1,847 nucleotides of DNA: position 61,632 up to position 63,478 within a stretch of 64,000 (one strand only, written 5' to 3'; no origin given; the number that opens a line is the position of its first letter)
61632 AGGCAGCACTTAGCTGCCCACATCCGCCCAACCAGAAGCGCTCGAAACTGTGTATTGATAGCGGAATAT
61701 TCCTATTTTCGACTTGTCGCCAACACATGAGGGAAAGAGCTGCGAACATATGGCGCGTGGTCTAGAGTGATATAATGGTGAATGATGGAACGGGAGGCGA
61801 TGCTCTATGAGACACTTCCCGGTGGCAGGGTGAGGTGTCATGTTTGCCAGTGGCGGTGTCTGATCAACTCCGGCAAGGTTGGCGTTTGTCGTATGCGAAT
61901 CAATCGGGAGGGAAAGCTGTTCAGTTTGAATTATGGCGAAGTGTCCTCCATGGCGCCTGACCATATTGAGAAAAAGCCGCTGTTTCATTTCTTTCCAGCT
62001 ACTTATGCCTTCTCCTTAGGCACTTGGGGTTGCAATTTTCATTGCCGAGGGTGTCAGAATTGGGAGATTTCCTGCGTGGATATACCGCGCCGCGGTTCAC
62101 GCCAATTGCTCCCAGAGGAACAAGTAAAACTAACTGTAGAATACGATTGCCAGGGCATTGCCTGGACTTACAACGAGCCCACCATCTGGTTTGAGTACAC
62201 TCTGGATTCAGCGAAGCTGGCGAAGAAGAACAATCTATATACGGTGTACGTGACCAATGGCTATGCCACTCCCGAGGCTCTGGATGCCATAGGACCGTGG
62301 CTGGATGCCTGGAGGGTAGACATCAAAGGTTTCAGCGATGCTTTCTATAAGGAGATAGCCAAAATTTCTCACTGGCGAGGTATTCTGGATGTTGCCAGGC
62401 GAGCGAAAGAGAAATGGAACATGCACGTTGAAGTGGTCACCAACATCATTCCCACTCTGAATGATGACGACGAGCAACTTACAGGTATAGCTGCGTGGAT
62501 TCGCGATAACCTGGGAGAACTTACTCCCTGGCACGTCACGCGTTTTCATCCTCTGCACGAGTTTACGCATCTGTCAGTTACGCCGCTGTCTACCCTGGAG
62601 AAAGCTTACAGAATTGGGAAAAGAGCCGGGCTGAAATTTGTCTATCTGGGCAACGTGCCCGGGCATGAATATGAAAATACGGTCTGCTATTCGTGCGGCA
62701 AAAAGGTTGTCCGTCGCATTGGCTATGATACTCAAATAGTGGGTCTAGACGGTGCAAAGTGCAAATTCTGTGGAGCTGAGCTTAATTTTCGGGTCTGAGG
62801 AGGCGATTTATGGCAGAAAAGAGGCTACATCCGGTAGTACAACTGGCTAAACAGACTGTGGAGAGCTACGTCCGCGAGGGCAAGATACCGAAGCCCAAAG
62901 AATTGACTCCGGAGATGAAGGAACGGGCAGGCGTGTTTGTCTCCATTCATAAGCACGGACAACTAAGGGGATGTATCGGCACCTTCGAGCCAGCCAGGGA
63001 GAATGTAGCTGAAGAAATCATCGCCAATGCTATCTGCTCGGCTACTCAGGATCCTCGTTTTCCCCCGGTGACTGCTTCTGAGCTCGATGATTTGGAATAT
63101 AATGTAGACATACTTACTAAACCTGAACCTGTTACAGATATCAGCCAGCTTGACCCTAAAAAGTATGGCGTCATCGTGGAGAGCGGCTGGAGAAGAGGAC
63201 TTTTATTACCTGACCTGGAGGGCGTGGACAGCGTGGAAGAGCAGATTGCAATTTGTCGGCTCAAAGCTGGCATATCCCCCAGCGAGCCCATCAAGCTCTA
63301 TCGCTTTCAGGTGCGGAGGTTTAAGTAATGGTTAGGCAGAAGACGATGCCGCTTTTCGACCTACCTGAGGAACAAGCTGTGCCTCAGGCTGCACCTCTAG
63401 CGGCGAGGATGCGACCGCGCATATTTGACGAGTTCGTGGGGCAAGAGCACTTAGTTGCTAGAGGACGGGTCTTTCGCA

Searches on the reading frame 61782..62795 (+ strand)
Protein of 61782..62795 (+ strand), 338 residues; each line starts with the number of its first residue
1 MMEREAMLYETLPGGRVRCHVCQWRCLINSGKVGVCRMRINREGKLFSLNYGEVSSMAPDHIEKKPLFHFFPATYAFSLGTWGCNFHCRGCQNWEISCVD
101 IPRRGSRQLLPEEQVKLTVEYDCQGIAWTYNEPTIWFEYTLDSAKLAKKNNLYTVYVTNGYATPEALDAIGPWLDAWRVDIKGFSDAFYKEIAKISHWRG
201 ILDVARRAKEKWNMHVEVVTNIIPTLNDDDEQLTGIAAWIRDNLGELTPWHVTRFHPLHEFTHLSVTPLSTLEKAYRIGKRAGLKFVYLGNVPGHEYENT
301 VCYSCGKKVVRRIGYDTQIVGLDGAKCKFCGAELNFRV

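Call 48: search_protein_families(library=pfam, proteins=[window:61782-62795:+], max_evalue=0.001)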
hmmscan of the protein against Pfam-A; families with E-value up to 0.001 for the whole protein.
window:61782-62795:+ (338 aa): 1 family
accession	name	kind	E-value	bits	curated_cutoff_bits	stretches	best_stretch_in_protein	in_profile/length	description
PF04055.27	Radical_SAM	-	2.4e-18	67.3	29.5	1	83-232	6-161/166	Radical SAM superfamily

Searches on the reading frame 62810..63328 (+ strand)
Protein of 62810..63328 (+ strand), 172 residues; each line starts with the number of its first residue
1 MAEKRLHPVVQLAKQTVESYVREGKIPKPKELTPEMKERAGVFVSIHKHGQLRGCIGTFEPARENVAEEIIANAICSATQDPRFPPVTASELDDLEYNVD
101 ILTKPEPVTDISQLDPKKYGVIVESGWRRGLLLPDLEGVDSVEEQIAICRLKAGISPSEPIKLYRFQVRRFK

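Call 48: search_protein_families(library=pfam, proteins=[window:62810-63325:+], max_evalue=0.001)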
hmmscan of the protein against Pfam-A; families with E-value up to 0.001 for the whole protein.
window:62810-63325:+ (172 aa): 1 family
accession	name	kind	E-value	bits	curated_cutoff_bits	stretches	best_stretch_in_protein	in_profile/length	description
PF01871.22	AMMECR1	-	8.4e-53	178.8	25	1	10-171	1-168/168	AMMECR1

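Call 52: find_encoding_contigs(protein=window:62810-63328:+, flank=10000, max_places=1)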
Protein window:62810-63328:+ (172 aa): 5 contigs read that carry it; 1 place shown.
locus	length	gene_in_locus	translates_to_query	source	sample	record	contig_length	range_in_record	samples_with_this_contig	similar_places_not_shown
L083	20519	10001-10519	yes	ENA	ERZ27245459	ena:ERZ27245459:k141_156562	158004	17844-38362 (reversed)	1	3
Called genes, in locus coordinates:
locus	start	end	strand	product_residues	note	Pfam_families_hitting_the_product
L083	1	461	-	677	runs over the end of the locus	PF01496:V_ATPase_I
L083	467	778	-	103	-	-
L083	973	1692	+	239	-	PF04493:Endonuclease_5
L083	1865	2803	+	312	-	PF03462:PCRF, PF00472:RF-1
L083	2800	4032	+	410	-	PF13485:Peptidase_MA_2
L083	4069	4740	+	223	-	PF20582:UPF0758_N, PF12826:HHH_2 (weak), PF14520:HHH_5, PF00633:HHH (weak), PF04002:RadC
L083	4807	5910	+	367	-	PF04015:DUF362, PF14697:Fer4_21 (faint), PF12838:Fer4_7, PF00037:Fer4, PF12797:Fer4_2 (weak), PF12837:Fer4_6 (weak), PF13237:Fer4_10, PF13187:Fer4_9 (weak)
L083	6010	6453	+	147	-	PF08973:TM1506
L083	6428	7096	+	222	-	-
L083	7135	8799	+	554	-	PF00496:SBP_bac_5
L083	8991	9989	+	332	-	PF04055:Radical_SAM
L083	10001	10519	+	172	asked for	PF01871:AMMECR1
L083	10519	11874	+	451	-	PF05496:RuvB_N, PF00004:AAA, PF16193:AAA_assoc_2, PF12002:MgsA_C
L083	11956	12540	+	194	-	-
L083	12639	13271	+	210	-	PF01865:PhoU_div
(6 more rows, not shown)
